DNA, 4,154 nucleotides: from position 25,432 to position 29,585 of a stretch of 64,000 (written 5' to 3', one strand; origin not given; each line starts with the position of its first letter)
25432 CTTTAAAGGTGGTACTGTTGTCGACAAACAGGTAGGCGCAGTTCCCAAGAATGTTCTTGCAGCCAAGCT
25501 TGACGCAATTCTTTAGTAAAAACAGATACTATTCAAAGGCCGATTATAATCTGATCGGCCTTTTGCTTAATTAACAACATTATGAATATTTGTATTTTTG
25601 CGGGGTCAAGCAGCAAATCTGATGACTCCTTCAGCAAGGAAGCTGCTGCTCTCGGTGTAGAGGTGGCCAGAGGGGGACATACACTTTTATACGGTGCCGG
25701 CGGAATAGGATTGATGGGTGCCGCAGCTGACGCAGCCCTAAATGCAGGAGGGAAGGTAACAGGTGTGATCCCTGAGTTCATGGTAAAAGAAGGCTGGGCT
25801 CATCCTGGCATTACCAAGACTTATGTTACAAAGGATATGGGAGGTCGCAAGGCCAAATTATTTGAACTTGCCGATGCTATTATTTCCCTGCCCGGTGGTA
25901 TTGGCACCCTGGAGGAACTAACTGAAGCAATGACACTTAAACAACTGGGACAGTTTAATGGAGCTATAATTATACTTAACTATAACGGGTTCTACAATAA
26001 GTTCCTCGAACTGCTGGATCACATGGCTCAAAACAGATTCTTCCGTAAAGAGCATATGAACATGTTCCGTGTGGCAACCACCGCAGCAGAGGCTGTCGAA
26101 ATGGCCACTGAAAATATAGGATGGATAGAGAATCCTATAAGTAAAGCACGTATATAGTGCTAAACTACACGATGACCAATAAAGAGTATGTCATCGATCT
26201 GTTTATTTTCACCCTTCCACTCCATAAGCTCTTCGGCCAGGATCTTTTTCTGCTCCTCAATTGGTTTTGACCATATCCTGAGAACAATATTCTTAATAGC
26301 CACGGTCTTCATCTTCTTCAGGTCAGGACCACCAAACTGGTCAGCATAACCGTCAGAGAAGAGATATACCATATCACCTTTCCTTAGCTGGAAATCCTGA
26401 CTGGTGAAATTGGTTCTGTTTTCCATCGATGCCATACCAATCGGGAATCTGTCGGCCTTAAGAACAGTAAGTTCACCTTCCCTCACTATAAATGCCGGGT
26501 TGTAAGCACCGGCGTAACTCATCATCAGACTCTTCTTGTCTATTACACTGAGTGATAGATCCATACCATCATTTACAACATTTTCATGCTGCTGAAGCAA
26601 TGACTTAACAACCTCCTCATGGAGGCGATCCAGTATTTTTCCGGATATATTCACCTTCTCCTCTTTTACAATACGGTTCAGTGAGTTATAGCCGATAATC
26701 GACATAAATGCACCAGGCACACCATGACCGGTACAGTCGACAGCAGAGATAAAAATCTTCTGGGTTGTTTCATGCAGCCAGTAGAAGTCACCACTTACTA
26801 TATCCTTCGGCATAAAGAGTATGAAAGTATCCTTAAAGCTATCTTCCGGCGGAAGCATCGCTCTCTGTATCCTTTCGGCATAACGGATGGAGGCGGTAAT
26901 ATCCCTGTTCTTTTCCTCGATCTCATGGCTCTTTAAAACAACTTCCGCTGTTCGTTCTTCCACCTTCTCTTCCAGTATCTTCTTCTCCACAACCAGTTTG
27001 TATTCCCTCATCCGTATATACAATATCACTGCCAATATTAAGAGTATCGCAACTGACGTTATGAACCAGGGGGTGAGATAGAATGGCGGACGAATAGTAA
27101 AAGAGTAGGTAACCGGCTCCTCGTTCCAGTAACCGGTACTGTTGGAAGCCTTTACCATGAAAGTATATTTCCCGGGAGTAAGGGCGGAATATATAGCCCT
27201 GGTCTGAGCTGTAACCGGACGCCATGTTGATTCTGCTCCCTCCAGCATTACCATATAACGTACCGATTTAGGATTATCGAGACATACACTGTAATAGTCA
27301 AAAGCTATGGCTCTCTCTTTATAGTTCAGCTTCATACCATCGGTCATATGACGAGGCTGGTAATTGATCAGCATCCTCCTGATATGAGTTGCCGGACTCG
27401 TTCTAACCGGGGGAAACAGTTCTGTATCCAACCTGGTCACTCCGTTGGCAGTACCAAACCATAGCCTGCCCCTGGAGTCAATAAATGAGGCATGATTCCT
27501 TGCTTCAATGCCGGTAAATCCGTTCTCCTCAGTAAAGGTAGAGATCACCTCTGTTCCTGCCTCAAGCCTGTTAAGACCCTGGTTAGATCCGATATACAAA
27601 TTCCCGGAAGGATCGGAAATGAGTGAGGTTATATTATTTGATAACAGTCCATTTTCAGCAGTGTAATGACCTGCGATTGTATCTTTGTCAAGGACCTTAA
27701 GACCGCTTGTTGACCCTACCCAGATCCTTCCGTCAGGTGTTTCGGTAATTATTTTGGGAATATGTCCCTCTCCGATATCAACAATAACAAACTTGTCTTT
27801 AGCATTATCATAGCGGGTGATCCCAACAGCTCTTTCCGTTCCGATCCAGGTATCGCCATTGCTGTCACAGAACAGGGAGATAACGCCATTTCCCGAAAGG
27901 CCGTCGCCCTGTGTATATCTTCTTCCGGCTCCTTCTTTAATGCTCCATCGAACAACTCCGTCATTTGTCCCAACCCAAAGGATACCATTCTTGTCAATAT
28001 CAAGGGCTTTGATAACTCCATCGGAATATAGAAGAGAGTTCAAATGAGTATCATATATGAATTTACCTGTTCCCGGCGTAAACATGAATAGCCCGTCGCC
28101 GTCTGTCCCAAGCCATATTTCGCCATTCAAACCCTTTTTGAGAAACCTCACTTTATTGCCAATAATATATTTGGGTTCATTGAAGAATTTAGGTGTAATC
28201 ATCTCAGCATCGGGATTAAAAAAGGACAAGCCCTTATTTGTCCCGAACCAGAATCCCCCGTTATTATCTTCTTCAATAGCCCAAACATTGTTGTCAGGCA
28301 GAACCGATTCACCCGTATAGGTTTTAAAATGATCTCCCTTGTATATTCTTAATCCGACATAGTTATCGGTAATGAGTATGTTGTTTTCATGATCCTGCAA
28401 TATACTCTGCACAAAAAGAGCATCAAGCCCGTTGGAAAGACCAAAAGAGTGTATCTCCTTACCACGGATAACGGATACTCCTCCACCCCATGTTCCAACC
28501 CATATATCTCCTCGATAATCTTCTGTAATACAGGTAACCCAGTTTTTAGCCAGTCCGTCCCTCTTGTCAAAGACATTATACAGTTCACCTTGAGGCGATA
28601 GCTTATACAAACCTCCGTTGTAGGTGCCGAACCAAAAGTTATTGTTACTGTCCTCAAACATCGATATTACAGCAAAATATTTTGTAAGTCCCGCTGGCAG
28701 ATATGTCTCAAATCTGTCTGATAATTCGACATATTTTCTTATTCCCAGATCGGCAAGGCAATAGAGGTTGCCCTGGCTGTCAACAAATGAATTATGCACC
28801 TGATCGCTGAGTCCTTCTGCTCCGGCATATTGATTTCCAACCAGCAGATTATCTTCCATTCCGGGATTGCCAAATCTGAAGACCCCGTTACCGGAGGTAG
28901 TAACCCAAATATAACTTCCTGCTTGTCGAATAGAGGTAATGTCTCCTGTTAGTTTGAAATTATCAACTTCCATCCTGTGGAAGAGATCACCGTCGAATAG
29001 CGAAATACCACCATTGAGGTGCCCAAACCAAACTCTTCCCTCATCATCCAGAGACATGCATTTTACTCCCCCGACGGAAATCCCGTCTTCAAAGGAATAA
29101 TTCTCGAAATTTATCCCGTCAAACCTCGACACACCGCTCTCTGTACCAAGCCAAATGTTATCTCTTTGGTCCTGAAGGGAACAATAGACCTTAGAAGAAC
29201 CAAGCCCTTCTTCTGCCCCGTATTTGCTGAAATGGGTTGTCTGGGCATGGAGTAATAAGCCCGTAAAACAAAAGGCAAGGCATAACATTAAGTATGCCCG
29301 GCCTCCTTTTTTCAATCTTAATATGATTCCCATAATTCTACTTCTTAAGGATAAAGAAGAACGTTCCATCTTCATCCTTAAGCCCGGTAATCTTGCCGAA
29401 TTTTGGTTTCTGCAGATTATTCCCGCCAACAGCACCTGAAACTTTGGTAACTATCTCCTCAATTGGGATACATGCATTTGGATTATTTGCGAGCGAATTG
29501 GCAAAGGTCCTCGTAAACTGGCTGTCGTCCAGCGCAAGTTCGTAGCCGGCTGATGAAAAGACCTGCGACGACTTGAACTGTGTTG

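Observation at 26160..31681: Secreted TPR/Ig/caspase-like protease is paired with a propeller-sensor PP2C phosphatase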

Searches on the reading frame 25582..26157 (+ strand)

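Call 28: search_protein_families(library=ncbifam, proteins=[window:25582-26157:+], max_evalue=0.00001)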
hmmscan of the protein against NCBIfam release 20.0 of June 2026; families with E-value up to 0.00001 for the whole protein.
window:25582-26157:+ (191 aa): 3 families
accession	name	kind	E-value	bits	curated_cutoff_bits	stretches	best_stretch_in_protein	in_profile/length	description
TIGR00730.1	TIGR00730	subfamily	2e-45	154.7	96.35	1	2-174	2-174/178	TIGR00730 family Rossman fold protein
NF058542.1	CtkRMPhLog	equivalog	6.9e-29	101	300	1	3-174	4-174/177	cytokinin riboside 5'-monophosphate phosphoribohydrolase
TIGR00725.1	TIGR00725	hypoth_equivalog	6.8e-10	38.6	106.9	1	7-120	7-115/159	TIGR00725 family protein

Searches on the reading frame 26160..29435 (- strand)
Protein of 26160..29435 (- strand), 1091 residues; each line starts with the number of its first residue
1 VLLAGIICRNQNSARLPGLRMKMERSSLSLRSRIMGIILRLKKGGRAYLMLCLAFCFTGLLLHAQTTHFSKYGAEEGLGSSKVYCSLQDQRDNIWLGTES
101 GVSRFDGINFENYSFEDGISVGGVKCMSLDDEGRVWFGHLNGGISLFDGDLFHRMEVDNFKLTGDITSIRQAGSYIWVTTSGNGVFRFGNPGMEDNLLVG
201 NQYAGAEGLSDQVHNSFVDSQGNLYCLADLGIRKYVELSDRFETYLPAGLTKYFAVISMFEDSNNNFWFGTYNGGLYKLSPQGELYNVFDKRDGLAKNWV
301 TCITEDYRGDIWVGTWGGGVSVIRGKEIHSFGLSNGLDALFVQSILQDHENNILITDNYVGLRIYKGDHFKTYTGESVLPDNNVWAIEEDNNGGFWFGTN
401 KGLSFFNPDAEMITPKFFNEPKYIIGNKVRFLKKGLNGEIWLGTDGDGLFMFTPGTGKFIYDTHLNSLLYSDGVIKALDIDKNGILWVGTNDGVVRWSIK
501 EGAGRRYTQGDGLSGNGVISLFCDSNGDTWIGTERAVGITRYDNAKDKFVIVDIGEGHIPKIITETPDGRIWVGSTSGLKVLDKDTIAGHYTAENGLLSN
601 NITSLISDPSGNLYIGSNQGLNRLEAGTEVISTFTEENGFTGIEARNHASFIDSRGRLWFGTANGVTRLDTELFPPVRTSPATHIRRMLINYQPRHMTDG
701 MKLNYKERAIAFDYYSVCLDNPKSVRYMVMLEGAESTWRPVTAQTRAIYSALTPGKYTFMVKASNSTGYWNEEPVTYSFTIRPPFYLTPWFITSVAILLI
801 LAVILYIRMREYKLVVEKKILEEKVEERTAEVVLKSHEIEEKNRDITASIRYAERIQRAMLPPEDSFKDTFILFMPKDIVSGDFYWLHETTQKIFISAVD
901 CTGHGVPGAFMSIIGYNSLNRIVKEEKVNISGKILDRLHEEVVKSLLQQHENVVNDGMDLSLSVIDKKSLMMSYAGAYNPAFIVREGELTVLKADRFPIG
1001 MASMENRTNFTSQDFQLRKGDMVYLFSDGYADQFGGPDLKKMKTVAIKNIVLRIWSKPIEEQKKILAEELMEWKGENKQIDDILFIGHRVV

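Call 3: search_protein_families(library=pfam, proteins=[window:26160-29435:-], max_evalue=0.01)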
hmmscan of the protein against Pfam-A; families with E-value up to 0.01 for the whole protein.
window:26160-29435:- (1091 aa): 6 families
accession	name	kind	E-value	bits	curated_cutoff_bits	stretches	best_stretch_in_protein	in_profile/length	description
PF07494.17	Reg_prop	-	1.3e-44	144.9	20.4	5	379-400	2-23/24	Two component regulator propeller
PF07228.17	SpoIIE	-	3.5e-17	63.4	25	1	893-1087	4-188/192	Stage II sporulation protein E (SpoIIE)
PF07495.19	Y_Y_Y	-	2.6e-11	43.7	26.6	1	720-781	3-64/65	Y_Y_Y domain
PF20067.5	SSL_N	-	7.8e-05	22.9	18.9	0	551-578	14-41/46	Strictosidine synthase-like, N-terminal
PF23748.1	Beta-prop_LRRK2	-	0.0012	18.3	26.9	0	470-495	271-296/359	LRRK2 beta propeller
PF24421.1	Ig_J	-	0.0078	16.7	29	0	738-784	59-104/104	Tip attachment protein J, Ig-like domain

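Call 58: list_cluster_members(proteins=[P0001, window:26160-29333:-])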
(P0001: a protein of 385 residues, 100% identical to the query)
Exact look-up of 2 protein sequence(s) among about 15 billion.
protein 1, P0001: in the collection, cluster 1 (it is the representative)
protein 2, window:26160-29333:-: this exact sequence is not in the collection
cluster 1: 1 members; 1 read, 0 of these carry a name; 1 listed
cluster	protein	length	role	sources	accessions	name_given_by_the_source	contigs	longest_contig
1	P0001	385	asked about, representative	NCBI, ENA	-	-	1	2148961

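Call 77: search_protein_families(library=padloc, proteins=[window:26160-29333:-], max_evalue=0.001)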
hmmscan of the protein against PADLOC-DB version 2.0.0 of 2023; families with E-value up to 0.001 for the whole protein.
window:26160-29333:- (1057 aa): 0 families

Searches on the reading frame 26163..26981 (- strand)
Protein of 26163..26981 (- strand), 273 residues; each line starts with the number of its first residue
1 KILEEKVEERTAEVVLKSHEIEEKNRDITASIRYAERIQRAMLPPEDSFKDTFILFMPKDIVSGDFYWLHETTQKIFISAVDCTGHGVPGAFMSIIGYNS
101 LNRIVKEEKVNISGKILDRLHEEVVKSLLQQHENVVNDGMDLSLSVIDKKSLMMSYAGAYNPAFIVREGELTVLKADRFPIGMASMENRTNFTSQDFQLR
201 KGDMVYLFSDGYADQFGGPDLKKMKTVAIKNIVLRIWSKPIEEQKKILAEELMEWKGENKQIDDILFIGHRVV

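Call 45: search_solved_structures(query=window:26163-26981:-, max_evalue=0.01, show_alignments=2)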
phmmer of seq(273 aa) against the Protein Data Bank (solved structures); distinct sequences matched with E-value up to 0.01: 3.
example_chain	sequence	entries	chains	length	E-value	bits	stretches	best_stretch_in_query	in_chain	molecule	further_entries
6k4e_A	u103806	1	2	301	1.6e-29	106.6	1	3-271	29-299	Putative serine phosphatase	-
3es2_A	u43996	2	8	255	4.7e-05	26.4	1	56-225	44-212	Probable two-component response regulator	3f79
3eq2_A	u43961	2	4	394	8e-05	25.6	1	55-225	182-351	Probable two-component response regulator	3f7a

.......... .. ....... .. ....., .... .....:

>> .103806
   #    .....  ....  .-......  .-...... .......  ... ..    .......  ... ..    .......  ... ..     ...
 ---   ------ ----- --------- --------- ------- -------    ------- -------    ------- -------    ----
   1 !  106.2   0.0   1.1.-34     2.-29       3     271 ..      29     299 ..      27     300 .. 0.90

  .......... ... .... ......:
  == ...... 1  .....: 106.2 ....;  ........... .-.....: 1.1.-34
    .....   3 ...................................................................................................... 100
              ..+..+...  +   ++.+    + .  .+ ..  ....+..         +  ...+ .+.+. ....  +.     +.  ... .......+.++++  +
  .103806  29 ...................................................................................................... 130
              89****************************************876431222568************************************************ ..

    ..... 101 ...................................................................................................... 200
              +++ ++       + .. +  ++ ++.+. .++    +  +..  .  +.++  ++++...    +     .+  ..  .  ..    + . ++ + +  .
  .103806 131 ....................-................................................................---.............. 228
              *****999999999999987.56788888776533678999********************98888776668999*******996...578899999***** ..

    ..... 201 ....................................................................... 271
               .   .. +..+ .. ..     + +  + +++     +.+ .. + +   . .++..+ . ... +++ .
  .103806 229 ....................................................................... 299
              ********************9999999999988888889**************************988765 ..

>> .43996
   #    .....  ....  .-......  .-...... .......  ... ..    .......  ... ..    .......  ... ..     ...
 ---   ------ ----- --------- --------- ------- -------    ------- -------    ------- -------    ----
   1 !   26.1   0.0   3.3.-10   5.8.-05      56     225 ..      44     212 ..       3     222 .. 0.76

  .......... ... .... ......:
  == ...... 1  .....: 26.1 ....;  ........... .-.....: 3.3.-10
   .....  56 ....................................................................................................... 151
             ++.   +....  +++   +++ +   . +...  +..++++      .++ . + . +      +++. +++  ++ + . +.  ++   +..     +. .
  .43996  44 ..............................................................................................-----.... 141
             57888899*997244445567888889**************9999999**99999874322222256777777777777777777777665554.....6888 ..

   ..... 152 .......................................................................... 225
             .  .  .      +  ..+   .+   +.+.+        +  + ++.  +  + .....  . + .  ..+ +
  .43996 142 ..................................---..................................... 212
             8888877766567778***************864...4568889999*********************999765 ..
